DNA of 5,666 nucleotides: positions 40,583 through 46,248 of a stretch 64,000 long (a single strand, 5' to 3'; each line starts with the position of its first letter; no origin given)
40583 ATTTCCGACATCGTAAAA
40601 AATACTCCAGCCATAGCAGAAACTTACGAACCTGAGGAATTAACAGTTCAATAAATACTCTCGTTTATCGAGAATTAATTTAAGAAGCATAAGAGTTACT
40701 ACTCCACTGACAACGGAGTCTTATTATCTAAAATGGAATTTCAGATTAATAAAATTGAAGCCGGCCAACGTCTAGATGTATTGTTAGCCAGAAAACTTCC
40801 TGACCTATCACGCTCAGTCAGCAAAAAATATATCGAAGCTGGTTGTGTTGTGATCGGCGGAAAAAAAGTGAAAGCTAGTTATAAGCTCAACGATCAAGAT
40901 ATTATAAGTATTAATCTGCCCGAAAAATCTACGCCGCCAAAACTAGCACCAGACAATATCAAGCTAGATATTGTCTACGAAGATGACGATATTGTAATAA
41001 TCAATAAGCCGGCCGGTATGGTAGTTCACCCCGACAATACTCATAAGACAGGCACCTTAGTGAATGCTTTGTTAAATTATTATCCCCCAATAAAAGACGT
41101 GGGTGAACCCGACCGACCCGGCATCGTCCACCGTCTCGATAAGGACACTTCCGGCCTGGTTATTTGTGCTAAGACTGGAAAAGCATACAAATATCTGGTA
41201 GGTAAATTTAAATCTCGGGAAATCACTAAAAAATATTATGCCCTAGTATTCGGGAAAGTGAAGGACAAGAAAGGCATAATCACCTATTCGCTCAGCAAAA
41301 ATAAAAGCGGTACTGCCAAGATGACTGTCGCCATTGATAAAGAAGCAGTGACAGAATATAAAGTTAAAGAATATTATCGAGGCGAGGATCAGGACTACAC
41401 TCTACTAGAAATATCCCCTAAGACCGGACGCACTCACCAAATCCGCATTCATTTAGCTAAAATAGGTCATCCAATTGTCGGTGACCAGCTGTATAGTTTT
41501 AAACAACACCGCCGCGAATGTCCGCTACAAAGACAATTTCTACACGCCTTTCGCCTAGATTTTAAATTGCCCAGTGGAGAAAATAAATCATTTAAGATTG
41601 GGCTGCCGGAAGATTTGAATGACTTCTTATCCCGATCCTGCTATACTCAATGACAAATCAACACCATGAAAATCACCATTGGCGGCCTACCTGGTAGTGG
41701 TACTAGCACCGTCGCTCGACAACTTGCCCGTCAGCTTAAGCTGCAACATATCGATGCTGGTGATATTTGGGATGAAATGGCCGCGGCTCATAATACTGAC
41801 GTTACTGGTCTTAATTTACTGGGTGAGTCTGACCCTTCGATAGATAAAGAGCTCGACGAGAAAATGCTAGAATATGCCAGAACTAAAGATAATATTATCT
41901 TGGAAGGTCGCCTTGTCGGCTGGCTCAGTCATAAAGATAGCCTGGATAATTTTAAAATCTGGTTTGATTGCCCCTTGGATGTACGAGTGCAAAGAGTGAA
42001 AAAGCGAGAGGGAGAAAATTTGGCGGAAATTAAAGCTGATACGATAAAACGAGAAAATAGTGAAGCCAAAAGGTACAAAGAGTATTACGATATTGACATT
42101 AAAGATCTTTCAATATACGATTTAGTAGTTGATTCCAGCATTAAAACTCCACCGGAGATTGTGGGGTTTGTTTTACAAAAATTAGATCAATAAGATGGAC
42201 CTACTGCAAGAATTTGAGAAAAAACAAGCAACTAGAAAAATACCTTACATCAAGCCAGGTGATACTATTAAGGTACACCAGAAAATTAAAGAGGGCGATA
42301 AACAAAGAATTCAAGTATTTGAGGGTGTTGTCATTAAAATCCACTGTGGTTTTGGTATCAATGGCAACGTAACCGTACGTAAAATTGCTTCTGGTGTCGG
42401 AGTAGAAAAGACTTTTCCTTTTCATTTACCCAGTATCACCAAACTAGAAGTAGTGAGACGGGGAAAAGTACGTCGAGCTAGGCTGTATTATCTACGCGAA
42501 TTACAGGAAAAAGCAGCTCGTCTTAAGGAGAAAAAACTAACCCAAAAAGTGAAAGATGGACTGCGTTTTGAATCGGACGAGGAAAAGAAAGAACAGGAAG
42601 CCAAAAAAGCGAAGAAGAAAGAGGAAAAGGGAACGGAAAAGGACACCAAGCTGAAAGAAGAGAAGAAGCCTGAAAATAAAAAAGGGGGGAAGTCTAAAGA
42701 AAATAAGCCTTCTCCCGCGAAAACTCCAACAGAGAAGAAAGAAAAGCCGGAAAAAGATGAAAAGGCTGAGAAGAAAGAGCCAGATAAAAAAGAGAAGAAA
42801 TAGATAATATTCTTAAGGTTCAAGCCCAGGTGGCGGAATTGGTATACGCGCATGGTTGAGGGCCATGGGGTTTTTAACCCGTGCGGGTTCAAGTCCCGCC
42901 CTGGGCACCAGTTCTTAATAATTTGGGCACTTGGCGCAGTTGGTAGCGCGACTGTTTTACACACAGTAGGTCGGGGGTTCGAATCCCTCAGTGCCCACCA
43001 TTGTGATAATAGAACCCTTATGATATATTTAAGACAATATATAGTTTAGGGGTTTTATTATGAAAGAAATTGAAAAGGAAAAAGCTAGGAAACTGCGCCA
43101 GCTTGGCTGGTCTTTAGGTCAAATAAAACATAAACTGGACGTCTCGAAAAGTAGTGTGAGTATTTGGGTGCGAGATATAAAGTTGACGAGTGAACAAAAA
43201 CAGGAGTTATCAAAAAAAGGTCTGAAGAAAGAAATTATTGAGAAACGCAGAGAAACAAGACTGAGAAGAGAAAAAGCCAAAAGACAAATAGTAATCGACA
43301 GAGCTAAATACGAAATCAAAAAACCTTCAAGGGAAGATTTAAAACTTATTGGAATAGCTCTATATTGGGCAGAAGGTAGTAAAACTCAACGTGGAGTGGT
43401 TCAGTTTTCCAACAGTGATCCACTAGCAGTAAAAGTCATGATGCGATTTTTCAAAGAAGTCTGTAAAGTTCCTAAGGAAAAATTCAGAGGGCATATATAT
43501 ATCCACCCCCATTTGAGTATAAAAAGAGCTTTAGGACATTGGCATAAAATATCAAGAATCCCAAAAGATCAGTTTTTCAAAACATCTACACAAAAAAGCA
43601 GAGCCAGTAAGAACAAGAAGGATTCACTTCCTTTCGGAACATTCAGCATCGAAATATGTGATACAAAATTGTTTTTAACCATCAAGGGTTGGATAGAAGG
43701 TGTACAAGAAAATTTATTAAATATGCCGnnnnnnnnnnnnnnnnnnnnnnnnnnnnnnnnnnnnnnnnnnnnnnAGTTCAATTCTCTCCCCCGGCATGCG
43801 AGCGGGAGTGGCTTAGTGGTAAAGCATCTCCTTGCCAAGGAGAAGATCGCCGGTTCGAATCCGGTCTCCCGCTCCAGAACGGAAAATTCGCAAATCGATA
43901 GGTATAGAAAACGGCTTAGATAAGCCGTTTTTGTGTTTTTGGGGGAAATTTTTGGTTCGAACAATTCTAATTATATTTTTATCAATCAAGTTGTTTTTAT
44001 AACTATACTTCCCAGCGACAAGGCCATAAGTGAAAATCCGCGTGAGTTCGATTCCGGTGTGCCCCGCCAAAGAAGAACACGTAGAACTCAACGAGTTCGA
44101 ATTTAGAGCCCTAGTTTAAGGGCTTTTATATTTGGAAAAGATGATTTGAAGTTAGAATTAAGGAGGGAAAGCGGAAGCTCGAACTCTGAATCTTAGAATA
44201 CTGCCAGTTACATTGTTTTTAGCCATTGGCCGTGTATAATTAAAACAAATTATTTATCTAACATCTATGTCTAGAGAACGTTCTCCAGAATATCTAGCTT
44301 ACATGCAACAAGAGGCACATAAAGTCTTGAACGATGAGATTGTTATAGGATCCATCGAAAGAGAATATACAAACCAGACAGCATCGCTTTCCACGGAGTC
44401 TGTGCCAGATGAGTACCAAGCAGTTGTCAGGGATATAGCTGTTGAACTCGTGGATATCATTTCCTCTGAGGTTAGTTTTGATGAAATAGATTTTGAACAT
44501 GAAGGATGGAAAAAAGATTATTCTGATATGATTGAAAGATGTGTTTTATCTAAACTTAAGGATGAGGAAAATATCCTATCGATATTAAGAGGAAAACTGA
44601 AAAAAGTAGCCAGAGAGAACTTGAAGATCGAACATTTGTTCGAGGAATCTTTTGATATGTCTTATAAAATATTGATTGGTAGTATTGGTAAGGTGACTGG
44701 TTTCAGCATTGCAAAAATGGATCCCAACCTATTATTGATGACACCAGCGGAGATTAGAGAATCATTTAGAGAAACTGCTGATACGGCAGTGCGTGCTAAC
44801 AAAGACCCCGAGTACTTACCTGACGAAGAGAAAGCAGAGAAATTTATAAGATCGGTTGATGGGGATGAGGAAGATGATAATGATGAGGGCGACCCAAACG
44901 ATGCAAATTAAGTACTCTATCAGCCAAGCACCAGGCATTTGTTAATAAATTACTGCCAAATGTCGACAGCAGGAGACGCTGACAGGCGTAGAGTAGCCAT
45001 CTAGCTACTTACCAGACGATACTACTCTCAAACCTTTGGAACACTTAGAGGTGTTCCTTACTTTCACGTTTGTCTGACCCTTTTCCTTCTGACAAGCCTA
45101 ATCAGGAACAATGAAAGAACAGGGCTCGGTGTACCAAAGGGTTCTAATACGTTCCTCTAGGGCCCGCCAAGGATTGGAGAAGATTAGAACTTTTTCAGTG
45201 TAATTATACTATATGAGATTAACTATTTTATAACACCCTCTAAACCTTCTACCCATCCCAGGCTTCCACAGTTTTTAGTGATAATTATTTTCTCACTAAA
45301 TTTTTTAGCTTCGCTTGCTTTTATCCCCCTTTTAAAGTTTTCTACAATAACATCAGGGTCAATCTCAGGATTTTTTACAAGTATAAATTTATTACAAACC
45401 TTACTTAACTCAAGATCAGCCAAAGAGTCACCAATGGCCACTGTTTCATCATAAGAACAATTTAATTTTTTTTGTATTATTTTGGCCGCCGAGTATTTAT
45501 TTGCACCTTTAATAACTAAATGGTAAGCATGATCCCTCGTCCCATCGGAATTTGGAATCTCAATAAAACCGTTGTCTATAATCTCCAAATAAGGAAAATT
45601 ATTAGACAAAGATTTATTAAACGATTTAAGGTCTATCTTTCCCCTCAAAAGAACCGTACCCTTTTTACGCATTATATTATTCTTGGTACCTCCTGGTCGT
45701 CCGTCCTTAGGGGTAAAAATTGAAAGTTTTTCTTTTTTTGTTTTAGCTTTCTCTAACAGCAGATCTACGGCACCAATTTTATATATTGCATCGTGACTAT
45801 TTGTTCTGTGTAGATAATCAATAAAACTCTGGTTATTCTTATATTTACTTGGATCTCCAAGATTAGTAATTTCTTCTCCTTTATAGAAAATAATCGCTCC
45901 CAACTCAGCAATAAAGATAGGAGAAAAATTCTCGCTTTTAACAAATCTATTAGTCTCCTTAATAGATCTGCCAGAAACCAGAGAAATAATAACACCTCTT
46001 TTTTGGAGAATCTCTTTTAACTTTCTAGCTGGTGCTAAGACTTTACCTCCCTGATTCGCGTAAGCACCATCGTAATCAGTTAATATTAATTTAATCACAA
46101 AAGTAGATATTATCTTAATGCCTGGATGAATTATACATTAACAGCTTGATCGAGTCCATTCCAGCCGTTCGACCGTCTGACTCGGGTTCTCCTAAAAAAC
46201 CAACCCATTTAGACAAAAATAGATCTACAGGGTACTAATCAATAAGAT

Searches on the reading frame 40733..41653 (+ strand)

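Call 74: search_protein_families(library=pfam, proteins=[window:40733-41653:+], max_evalue=0.00001)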
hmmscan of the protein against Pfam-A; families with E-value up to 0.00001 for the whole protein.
window:40733-41653:+ (306 aa): 2 families
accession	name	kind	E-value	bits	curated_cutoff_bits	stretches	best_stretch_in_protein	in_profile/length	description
PF00849.27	PseudoU_synth_2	-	9.4e-36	123.8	26.8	1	86-243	1-152/152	RNA pseudouridylate synthase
PF01479.30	S4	-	9.5e-12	44.9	22.8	1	12-58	1-48/48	S4 domain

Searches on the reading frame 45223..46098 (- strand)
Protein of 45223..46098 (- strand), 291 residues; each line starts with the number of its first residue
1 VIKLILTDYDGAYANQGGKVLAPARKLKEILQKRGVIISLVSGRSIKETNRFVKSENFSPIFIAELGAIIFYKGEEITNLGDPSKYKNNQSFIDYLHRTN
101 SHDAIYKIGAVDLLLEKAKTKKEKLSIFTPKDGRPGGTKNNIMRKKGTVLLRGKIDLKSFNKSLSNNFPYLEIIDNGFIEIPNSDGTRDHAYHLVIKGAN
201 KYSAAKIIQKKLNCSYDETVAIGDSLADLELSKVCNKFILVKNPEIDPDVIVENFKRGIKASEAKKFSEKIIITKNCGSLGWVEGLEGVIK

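Call 74: search_protein_families(library=pfam, proteins=[window:45223-46098:-], max_evalue=0.00001)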
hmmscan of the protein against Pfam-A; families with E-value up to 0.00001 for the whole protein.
window:45223-46098:- (291 aa): 2 families
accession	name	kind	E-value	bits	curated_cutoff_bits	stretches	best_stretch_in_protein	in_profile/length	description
PF08282.18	Hydrolase_3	-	7.4e-18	65.6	20.9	1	5-243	1-230/255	haloacid dehalogenase-like hydrolase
PF05116.19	S6PP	-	4.5e-06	26.9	20.3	0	195-245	160-210/247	Sucrose-6F-phosphate phosphohydrolase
